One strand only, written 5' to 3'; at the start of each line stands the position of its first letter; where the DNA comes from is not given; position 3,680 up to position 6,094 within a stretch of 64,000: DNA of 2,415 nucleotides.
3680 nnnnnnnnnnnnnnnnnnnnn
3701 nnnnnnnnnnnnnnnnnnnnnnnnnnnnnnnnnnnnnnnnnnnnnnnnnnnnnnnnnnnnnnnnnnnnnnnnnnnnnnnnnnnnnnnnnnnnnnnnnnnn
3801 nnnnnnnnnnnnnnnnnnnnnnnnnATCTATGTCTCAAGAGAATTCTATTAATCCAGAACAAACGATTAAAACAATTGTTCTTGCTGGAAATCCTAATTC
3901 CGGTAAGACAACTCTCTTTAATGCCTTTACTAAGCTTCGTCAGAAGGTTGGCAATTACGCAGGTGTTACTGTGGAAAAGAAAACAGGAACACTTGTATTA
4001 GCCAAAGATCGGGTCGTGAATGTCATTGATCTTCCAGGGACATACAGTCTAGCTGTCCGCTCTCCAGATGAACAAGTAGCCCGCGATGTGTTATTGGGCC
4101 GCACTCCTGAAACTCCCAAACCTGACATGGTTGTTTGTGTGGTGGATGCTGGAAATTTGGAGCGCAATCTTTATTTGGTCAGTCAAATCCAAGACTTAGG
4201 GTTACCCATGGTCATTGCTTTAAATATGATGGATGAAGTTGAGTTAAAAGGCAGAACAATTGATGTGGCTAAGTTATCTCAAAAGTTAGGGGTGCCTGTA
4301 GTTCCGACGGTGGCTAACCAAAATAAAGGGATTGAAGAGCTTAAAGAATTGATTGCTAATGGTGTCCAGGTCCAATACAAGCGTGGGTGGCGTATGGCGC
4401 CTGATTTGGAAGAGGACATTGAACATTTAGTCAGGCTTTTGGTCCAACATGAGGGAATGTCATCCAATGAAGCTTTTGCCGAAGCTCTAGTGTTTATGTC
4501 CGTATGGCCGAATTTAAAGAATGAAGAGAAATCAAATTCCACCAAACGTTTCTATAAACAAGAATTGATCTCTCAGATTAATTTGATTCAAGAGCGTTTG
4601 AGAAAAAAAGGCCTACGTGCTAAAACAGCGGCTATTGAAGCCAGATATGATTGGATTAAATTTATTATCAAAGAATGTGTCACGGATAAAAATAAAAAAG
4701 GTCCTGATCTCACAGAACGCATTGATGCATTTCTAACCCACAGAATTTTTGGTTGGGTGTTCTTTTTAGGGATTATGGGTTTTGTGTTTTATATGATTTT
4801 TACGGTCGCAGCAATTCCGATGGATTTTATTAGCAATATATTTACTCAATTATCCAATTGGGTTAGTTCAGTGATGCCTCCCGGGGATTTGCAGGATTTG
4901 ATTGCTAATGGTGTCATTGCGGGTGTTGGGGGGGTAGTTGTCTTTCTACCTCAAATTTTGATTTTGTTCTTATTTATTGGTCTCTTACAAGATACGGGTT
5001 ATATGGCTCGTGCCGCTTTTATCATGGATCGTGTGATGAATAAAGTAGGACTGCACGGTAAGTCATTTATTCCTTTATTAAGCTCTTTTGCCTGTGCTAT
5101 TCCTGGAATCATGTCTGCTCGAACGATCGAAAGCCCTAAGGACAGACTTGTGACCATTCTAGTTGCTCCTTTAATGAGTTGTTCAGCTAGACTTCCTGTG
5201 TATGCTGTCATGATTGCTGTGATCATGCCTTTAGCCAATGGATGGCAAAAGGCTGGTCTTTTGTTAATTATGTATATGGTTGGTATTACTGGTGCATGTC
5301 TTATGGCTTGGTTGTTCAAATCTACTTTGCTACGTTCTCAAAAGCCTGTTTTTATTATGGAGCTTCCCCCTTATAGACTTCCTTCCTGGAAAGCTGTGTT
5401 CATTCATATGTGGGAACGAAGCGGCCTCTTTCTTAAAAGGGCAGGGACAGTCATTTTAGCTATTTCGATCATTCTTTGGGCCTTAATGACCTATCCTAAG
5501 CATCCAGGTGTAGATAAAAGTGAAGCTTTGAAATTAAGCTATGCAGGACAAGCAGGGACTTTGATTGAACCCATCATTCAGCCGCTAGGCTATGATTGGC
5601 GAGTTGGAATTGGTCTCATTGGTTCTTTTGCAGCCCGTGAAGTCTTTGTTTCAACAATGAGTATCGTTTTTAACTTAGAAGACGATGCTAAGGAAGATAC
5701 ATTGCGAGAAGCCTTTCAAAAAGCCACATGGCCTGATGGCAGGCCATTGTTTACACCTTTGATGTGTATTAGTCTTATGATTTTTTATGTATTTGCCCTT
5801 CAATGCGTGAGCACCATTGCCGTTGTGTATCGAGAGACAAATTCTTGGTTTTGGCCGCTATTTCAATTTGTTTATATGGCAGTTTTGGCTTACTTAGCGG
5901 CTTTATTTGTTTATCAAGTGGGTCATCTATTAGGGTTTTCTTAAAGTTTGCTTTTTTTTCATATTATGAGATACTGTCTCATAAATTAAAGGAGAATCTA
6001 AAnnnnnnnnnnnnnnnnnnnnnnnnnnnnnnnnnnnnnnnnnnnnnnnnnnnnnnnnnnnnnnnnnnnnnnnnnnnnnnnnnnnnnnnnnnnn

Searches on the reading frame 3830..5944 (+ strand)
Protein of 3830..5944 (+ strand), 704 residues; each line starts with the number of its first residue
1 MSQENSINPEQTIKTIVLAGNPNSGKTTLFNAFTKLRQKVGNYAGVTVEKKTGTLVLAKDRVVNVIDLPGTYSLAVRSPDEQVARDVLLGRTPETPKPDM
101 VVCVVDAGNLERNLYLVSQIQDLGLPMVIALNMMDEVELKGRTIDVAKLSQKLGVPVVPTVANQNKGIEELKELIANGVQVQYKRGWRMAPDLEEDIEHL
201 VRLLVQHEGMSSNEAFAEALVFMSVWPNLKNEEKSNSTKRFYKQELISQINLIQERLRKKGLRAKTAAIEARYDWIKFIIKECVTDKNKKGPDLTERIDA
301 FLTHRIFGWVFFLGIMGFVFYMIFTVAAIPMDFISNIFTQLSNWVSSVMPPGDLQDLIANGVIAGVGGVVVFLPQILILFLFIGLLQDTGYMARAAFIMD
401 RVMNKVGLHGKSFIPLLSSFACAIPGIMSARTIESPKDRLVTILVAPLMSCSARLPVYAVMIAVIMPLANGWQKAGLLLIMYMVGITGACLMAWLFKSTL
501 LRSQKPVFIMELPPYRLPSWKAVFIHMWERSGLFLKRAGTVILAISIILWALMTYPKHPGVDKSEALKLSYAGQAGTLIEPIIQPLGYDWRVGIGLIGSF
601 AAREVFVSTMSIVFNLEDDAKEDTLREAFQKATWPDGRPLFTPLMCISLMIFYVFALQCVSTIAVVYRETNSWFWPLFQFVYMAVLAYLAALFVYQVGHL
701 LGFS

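Call 76: search_protein_families(library=pfam, proteins=[window:3830-5944:+], max_evalue=0.0001)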
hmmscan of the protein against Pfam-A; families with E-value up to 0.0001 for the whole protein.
window:3830-5944:+ (704 aa): 7 families
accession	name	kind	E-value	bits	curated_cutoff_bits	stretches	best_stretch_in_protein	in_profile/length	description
PF02421.24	FeoB_N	-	2.8e-60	202.8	27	1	15-174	2-155/156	Ferrous iron transport protein B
PF07670.19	Gate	-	2.3e-38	131.3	29.6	2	370-462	2-101/104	Nucleoside recognition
PF07664.17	FeoB_C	-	8.2e-20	70.7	26.6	1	478-530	1-54/54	Ferrous iron transport protein B C terminus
PF01926.29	MMR_HSR1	-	5.8e-16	59.1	21.9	1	15-132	1-112/113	50S ribosome-binding GTPase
PF00009.33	GTP_EFTU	-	9e-07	29.1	26.5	0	44-177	53-184/188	Elongation factor Tu GTP binding domain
PF03193.22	RsgA_GTPase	-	6.2e-06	26.6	30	0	110-180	42-109/174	RsgA GTPase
PF09439.16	SRPRB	-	5.3e-05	23.1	25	1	14-77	4-62/178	Signal recognition particle receptor beta subunit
